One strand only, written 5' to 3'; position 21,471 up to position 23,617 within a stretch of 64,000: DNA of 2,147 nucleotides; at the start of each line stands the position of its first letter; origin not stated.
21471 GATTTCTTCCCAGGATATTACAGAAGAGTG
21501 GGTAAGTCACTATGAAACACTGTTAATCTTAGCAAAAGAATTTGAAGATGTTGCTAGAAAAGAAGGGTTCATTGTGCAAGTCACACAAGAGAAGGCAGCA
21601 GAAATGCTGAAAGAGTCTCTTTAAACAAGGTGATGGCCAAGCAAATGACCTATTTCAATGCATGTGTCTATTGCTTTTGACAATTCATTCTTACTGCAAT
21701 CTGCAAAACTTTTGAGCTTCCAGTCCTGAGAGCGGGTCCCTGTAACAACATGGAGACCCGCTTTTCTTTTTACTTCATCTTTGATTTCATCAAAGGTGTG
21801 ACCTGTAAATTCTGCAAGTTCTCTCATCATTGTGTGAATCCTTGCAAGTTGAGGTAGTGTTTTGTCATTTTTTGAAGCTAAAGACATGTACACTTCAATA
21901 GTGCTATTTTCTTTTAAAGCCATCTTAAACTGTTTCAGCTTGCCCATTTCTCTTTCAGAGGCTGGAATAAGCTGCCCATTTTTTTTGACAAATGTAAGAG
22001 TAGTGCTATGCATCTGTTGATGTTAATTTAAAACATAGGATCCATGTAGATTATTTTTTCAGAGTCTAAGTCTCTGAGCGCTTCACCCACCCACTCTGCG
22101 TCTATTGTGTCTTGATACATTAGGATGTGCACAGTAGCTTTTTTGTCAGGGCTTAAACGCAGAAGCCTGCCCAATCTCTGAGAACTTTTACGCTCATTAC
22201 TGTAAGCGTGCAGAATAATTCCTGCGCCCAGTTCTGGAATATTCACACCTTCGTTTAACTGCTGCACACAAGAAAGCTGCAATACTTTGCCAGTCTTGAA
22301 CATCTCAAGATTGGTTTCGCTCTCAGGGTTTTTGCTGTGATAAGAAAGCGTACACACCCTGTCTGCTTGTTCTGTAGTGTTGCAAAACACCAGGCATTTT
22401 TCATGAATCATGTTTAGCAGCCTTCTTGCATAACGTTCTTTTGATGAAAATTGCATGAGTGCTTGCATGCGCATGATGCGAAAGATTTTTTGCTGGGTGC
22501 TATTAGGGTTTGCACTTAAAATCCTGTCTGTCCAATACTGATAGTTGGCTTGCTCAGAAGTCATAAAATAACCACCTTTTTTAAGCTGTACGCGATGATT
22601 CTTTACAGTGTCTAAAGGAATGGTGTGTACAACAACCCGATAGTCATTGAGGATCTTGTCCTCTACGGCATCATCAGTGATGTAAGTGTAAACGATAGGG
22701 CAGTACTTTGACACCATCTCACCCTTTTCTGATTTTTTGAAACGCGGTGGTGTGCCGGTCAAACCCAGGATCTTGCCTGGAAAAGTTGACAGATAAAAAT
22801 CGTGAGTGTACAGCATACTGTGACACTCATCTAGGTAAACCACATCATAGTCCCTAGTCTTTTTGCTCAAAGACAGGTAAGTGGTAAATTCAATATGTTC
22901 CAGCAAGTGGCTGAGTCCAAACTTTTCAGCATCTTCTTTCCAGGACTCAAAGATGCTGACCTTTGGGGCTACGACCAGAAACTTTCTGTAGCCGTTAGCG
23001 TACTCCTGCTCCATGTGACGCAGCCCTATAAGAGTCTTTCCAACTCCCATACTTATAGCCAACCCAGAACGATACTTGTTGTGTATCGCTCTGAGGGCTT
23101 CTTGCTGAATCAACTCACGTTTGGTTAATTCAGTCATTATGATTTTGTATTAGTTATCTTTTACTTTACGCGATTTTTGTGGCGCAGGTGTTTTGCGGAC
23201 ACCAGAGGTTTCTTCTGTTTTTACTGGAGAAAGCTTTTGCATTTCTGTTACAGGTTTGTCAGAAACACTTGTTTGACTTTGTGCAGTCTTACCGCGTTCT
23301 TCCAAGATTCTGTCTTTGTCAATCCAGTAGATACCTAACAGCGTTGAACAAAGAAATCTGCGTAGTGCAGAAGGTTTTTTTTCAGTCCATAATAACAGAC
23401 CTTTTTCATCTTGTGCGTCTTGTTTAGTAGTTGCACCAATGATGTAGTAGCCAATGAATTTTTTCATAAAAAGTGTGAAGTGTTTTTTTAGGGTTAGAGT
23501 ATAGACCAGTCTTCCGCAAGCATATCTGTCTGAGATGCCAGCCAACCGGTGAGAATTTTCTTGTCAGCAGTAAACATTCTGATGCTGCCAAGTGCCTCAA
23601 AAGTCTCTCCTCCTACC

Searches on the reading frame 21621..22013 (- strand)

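Call 33: search_protein_families(library=phrogs, proteins=[window:21621-22013:-], max_evalue=0.001)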
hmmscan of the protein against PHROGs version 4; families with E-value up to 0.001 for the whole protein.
window:21621-22013:- (130 aa): 1 family
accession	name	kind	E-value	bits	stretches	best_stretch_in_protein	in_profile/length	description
phrog_398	-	unknown function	0.00046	20.8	1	20-120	20-116/225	-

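Call 34: search_protein_families(library=pfam, proteins=[window:21621-22013:-], max_evalue=0.01)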
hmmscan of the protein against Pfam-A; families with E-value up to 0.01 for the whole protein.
window:21621-22013:- (130 aa): 0 families

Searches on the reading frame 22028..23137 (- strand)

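Call 33: search_protein_families(library=phrogs, proteins=[window:22028-23137:-], max_evalue=0.001)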
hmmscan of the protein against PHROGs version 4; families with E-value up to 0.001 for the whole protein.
window:22028-23137:- (369 aa): 4 families
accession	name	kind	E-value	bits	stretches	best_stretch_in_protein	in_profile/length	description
phrog_16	-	DNA, RNA and nucleotide metabolism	1.4e-37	130.4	1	11-337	277-596/986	DNA helicase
phrog_62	-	DNA, RNA and nucleotide metabolism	4.9e-09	35.2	1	11-130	701-849/1881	DNA helicase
phrog_24008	-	DNA, RNA and nucleotide metabolism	1.9e-05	23.7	0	280-351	878-949/1006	helicase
phrog_9690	-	DNA, RNA and nucleotide metabolism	0.00075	19.6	1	276-335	203-263/306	DNA helicase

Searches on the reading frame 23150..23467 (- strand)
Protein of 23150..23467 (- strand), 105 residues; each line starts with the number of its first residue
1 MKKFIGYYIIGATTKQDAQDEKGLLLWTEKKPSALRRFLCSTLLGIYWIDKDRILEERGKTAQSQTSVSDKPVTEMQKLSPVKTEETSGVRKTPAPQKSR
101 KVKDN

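Call 33: search_protein_families(library=phrogs, proteins=[window:23150-23467:-], max_evalue=0.001)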
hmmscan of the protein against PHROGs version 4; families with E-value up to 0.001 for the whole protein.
window:23150-23467:- (105 aa): 0 families

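Call 34: search_protein_families(library=pfam, proteins=[window:23150-23467:-], max_evalue=0.01)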
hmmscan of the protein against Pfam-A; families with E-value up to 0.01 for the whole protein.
window:23150-23467:- (105 aa): 0 families
